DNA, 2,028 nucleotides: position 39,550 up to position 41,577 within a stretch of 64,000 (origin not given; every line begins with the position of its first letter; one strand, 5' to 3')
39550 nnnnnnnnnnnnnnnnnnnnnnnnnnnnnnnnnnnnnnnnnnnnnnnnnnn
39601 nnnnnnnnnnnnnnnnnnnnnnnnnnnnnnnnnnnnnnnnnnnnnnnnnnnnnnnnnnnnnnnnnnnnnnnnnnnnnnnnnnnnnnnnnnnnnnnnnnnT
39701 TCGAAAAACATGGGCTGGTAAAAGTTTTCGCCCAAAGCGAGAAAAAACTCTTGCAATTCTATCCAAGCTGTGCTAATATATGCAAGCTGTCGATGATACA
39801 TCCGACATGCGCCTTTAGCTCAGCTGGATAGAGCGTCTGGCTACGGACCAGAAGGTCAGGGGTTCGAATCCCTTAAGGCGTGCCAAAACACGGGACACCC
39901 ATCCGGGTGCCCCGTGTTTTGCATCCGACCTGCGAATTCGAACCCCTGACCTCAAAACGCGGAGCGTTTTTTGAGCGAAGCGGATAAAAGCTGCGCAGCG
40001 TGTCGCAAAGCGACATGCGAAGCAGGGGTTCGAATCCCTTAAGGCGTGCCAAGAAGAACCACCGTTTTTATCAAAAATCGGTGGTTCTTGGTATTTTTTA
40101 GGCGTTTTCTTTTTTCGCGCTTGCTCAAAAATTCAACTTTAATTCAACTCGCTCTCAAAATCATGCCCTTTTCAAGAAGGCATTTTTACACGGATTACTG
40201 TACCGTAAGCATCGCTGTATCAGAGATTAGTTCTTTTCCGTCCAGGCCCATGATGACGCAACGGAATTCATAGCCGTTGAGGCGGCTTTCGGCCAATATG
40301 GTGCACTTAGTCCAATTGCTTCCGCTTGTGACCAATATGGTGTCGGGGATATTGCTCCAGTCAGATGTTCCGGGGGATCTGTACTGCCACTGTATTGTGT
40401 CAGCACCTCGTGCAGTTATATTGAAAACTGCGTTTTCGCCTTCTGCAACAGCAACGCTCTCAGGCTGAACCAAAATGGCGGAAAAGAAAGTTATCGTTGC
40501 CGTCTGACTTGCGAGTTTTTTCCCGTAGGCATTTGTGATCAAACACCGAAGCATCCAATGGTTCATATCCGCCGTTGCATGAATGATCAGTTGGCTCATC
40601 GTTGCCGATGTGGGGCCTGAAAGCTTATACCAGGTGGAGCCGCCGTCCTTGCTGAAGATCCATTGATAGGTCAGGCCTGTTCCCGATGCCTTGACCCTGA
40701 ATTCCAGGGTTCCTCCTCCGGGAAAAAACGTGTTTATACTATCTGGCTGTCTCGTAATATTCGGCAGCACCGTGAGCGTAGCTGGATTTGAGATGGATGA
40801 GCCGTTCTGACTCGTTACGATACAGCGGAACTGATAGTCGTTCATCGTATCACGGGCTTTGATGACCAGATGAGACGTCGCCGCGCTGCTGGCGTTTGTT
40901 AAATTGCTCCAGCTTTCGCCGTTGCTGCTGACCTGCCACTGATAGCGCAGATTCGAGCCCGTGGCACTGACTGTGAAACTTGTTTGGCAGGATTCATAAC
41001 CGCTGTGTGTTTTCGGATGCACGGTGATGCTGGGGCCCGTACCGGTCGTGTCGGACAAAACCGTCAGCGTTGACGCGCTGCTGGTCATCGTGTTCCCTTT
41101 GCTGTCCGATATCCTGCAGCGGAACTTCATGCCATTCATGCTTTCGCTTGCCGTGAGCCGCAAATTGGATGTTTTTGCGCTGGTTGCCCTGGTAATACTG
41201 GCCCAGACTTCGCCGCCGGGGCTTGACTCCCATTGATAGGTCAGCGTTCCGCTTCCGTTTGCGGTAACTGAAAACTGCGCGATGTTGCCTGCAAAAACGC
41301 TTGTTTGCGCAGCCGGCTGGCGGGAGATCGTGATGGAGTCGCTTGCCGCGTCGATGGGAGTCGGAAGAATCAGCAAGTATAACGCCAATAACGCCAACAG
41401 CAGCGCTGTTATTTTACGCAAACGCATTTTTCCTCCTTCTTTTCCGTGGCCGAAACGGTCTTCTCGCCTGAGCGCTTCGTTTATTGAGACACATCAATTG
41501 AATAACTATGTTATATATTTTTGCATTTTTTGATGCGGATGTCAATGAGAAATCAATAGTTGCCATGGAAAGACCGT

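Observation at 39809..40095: Same tRNA-linked module after tRNA-Arg(ACG), bordering an AT-rich islet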

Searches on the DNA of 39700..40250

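Call 28: search_rna_families(source=window, start=39700, end=40250, threshold=evalue, max_evalue=10)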
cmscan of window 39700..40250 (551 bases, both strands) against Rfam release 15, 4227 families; matches with E-value up to 10: 23.
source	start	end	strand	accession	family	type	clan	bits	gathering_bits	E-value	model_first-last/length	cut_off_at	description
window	39809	39882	+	RF00005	tRNA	Gene; tRNA;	CL00001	65.3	29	5.1e-14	1-71/71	no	tRNA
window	39983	40091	+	RF02397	sau-5971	Gene; sRNA;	-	27.3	90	0.011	1-96/96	no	Staphylococcus sRNA sau-5971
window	39872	39931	-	RF04029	mir-8521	Gene; miRNA;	-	25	80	0.0054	1-68/68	no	mir-8521 microRNA precursor family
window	39884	39921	-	RF03889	mir-4776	Gene; miRNA;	-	22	97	0.11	1-80/80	no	mir-4776 microRNA precursor family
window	40045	40111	+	RF00505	RydC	Gene; sRNA;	-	20.6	48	0.24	1-64/64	no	RydC RNA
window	40049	40148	-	RF02397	sau-5971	Gene; sRNA;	-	20.3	90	0.38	1-96/96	no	Staphylococcus sRNA sau-5971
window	40048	40128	-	RF02074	STnc240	Gene; sRNA;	-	20.2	55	2.2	1-77/77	no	Enterobacterial sRNA STnc240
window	40046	40094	+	RF03665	MIR4359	Gene; miRNA;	-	20.1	75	0.5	1-67/67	no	MIR4359 microRNA precursor family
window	40034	40106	+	RF00706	mir-263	Gene; miRNA;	CL00093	19.1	51.3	0.058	1-86/86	no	mir-263 microRNA precursor family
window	39884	39921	+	RF03889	mir-4776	Gene; miRNA;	-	19.1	97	0.62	1-80/80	no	mir-4776 microRNA precursor family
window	40050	40137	-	RF02495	ohsC_RNA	Gene; antitoxin;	-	18.9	50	2.9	1-77/77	no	Oppression of Hydrophobic ORF by sRNA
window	40051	40131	-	RF02618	SSRC34_2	Gene; sRNA;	-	18.7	48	1.8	1-125/125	no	Streptococcus sRNA 34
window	40036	40091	-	RF02351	psRNA14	Gene; sRNA;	-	17.8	60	2.9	1-84/84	no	Proteobacteria sRNA psRNA14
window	39883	39922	-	RF02963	DUF3800-IV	Gene; sRNA;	-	17.7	60.7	4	1-91/91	no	DUF3800-IV RNA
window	40022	40090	+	RF02495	ohsC_RNA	Gene; antitoxin;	-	17.5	50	5.9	1-77/77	no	Oppression of Hydrophobic ORF by sRNA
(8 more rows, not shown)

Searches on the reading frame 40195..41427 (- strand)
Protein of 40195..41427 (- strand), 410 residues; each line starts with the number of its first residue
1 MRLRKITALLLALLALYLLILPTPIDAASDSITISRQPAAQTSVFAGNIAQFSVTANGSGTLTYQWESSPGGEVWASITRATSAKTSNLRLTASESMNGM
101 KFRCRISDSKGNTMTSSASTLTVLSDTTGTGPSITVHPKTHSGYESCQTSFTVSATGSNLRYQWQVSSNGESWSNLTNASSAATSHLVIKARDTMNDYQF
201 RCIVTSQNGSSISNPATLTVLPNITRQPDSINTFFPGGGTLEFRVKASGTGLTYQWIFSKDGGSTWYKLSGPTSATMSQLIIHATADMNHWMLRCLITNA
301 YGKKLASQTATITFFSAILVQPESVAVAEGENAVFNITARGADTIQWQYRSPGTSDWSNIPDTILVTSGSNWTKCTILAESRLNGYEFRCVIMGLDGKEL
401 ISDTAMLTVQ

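Call 62: search_protein_families(library=pfam, proteins=[window:40195-41427:-])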
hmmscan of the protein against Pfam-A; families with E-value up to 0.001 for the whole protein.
window:40195-41427:- (410 aa): 5 families
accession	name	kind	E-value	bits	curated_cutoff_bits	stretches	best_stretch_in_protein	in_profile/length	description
PF13927.12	Ig_3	-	2.8e-11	44.2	30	0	132-205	2-77/78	Immunoglobulin domain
PF07679.22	I-set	-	7.5e-09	36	23.7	0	37-115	6-84/90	Immunoglobulin I-set domain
PF00801.26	PKD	-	1.2e-06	28.9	23.5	0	232-281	8-49/80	PKD domain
PF08205.18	C2-set_2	-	0.00028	21.3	21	0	82-110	56-84/89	CD80-like C2-set immunoglobulin domain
PF22352.2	K319L-like_PKD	-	0.0003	21.2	27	0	154-220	17-84/84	K319L-like, PKD domain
